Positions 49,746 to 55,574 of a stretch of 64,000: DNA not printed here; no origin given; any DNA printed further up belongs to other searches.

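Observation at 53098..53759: Near-identical in-frame tandem duplication (A) inside the helicase insertion domain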

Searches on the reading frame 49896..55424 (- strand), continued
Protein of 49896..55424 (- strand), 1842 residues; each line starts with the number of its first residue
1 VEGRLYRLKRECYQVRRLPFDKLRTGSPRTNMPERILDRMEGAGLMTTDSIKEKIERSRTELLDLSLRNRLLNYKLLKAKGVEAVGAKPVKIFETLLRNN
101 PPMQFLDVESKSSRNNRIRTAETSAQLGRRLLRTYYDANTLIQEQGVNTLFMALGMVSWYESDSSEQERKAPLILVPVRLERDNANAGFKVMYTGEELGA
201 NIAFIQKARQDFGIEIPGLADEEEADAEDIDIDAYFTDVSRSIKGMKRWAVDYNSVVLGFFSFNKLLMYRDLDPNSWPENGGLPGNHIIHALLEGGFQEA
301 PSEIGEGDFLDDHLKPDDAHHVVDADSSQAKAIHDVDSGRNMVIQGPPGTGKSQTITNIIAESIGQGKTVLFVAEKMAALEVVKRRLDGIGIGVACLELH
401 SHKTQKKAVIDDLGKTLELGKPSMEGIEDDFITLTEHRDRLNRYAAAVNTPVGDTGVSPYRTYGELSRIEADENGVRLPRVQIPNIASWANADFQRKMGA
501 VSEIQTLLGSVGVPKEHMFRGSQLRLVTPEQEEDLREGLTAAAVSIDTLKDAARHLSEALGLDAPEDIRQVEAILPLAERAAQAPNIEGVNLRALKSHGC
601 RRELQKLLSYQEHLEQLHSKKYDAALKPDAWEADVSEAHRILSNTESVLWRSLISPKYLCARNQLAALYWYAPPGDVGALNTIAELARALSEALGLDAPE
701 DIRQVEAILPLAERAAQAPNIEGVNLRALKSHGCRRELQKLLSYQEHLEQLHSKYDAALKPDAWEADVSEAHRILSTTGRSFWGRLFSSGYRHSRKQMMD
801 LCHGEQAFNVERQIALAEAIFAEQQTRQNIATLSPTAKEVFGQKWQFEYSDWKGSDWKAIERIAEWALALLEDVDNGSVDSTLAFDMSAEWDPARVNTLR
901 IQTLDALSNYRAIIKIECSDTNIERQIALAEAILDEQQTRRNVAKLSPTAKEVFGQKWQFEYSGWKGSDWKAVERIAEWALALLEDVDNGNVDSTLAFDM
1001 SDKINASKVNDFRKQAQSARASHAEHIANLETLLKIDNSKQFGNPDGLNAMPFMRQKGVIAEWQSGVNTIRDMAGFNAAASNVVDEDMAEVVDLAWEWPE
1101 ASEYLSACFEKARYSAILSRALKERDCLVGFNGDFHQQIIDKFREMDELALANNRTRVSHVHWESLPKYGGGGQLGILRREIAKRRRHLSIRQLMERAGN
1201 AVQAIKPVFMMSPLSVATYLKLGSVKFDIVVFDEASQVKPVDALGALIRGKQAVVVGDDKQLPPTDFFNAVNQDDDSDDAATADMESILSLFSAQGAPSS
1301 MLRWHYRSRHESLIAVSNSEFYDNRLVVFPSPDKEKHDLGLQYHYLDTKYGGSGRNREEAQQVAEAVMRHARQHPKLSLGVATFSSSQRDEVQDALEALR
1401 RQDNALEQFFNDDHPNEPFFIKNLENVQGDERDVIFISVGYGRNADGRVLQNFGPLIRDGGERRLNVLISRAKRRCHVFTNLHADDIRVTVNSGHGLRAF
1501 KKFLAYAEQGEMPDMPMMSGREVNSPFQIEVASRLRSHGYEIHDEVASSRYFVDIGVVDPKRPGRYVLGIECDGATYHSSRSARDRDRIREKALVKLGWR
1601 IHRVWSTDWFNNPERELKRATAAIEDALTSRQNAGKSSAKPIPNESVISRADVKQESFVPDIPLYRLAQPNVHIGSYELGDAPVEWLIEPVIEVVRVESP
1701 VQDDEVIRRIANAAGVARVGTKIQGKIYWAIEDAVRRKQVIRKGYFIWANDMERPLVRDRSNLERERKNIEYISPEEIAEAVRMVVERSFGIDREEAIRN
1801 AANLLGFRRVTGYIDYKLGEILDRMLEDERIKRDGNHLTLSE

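Call 72: search_protein_families(library=ncbifam, proteins=[P0013, P0023, P0004, P0003, P0052], max_evalue=1e-50)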
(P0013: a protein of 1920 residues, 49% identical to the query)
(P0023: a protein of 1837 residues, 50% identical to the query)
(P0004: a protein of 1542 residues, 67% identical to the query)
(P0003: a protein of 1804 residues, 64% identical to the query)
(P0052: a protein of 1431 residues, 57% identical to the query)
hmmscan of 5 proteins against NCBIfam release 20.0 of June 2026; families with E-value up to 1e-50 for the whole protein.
P0013 (1920 aa): 2 families
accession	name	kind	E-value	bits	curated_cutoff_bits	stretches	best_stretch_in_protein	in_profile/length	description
NF058533.1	antiphage_ProA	equivalog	0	1495.9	1500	2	968-1878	979-1902/1903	anti-phage protein ProA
NF042953.1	Hhe_antiphage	equivalog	3.4e-301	1002.8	2000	1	48-1718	2-1699/1797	DUF4011 domain-containing anti-phage protein Hhe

P0023 (1837 aa): 2 families
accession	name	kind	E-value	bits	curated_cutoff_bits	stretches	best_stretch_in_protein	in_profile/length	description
NF058533.1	antiphage_ProA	equivalog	0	1567.9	1500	2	866-1804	935-1903/1903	anti-phage protein ProA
NF042953.1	Hhe_antiphage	equivalog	0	1053.1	2000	1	80-1641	105-1696/1797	DUF4011 domain-containing anti-phage protein Hhe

P0004 (1542 aa): 2 families
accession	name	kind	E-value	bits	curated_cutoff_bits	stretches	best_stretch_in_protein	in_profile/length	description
NF058533.1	antiphage_ProA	equivalog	0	1456.8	1500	1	3-1509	353-1903/1903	anti-phage protein ProA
NF042953.1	Hhe_antiphage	equivalog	1.4e-303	1010.7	2000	2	541-1347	899-1700/1797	DUF4011 domain-containing anti-phage protein Hhe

P0003 (1804 aa): 2 families
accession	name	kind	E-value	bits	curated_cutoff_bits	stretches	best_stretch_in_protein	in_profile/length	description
NF058533.1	antiphage_ProA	equivalog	0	1513.3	1500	2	875-1772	1000-1903/1903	anti-phage protein ProA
NF042953.1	Hhe_antiphage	equivalog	0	1016.2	2000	2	840-1590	945-1701/1797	DUF4011 domain-containing anti-phage protein Hhe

P0052 (1431 aa): 2 families
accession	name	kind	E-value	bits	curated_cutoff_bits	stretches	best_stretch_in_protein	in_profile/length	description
NF058533.1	antiphage_ProA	equivalog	0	1443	1500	2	573-1399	1068-1903/1903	anti-phage protein ProA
NF042953.1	Hhe_antiphage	equivalog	8.4e-302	1004.8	2000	2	573-1241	1044-1710/1797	DUF4011 domain-containing anti-phage protein Hhe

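Call 79: find_related_loci(query=A5, collection=genome_contigs, flank=2000)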
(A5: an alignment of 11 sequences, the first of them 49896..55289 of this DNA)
Query A5 (1797 aa) in genome_contigs; peptide patterns used: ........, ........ (x = any residue, [..] = any of these).
600 stretches matched a pattern (row limit reached: there are more); 600 encode a relative of the query (tblastn E <= 1e-3); the best 80 are kept; 80 distinct loci.
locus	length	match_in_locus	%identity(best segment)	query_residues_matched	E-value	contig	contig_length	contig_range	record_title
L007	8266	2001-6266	57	1-1795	0e+0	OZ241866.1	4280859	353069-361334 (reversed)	MAG: Chloroflexota bacterium isolate 648bf299-2263-4cbe-a927-b722e8dafbdb genome assembly, chromosome: 1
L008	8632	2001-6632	45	4-1765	0e+0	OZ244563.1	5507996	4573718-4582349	MAG: Candidatus Poribacteria bacterium isolate ff81fa92-488d-40f9-821d-30cdc2806971 genome assembly, chromosome: 1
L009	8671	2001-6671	44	5-1796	0e+0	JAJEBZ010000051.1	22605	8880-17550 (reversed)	MAG: Candidatus Poribacteria bacterium isolate jk18x9bins.65 k141_522946, whole genome shotgun sequence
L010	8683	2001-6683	44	1-1783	0e+0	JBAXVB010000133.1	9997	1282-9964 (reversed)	MAG: Deltaproteobacteria bacterium isolate ELA676 MAG676_133, whole genome shotgun sequence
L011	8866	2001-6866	45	5-1796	0e+0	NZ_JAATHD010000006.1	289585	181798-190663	Paenibacillus sp. HB172176 scaffold6, whole genome shotgun sequence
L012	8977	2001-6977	44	4-1797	0e+0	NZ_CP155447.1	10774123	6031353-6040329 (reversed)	Singulisphaera sp. Ch08 chromosome, complete genome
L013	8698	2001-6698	44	3-1793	0e+0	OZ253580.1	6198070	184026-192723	MAG: Acidobacteriota bacterium isolate 47452053-f15d-47d9-810f-b45a5afbde1b genome assembly, chromosome: 1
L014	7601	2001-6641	44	4-1793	0e+0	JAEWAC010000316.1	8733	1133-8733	MAG: Bacteroidetes bacterium isolate OH_PBB_197 k127_1505804, whole genome shotgun sequence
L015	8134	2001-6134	52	5-1585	0e+0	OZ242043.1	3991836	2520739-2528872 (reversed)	MAG: Dehalococcoidia bacterium isolate 85f8f78b-f575-40e1-bce2-50f1b814b5fa genome assembly, chromosome: 1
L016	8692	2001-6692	48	5-1793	0e+0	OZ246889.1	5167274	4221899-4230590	MAG: Acidobacteriota bacterium isolate ff652510-edf4-4ec4-9be5-423faa167112 genome assembly, chromosome: 1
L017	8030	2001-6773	43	1-1794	0e+0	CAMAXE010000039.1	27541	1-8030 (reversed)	MAG: Klebsiella pneumoniae isolate MH-08apr19-278 genome assembly, contig: MH-08apr19-C3862, whole genome shotgun sequen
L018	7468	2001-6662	44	1-1773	0e+0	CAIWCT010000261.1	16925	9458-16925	MAG: uncultured delta proteobacterium isolate AM-2014_bin-3252 genome assembly, contig: bin-3252:261/455, whole genome s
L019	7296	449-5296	41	5-1794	0e+0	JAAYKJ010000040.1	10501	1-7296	MAG: Clostridiaceae bacterium isolate AS10tlH2TH_408 37553_AS10, whole genome shotgun sequence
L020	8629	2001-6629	41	6-1793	0e+0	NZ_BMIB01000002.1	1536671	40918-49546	Filimonas zeae strain CGMCC 1.15290 sequence02, whole genome shotgun sequence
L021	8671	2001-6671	41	4-1795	0e+0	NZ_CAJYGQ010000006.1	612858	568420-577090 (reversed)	MAG: uncultured Mucilaginibacter sp. isolate S2C32656_SP139, whole genome shotgun sequence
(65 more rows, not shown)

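Call 82: search_protein_families(library=ncbifam, proteins=[P0063, P0072, P0055, P0087], max_evalue=1e-50)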
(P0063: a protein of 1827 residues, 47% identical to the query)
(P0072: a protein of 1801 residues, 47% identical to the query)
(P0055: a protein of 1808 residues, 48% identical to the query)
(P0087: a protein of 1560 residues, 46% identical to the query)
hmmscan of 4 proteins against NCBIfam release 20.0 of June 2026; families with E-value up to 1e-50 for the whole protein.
P0063 (1827 aa): 2 families
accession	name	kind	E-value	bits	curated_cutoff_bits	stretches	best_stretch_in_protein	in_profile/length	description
NF058533.1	antiphage_ProA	equivalog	0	1636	1500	1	261-1793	342-1903/1903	anti-phage protein ProA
NF042953.1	Hhe_antiphage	equivalog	0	1058.1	2000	2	991-1650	1057-1718/1797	DUF4011 domain-containing anti-phage protein Hhe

P0072 (1801 aa): 2 families
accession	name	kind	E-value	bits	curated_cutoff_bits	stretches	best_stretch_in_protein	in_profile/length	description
NF058533.1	antiphage_ProA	equivalog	0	1563.9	1500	1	236-1764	353-1903/1903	anti-phage protein ProA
NF042953.1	Hhe_antiphage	equivalog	0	1024.7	2000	2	962-1607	1056-1704/1797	DUF4011 domain-containing anti-phage protein Hhe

P0055 (1808 aa): 2 families
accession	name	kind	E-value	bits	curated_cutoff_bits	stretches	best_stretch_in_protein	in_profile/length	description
NF058533.1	antiphage_ProA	equivalog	0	1539.8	1500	1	243-1771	353-1903/1903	anti-phage protein ProA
NF042953.1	Hhe_antiphage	equivalog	0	1018.9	2000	2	961-1616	1056-1710/1797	DUF4011 domain-containing anti-phage protein Hhe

P0087 (1560 aa): 2 families
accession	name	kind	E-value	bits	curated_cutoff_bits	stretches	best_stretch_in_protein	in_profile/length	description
NF058533.1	antiphage_ProA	equivalog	0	1582.9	1500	1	6-1527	354-1903/1903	anti-phage protein ProA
NF042953.1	Hhe_antiphage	equivalog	0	1117.3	2000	2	728-1382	1060-1720/1797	DUF4011 domain-containing anti-phage protein Hhe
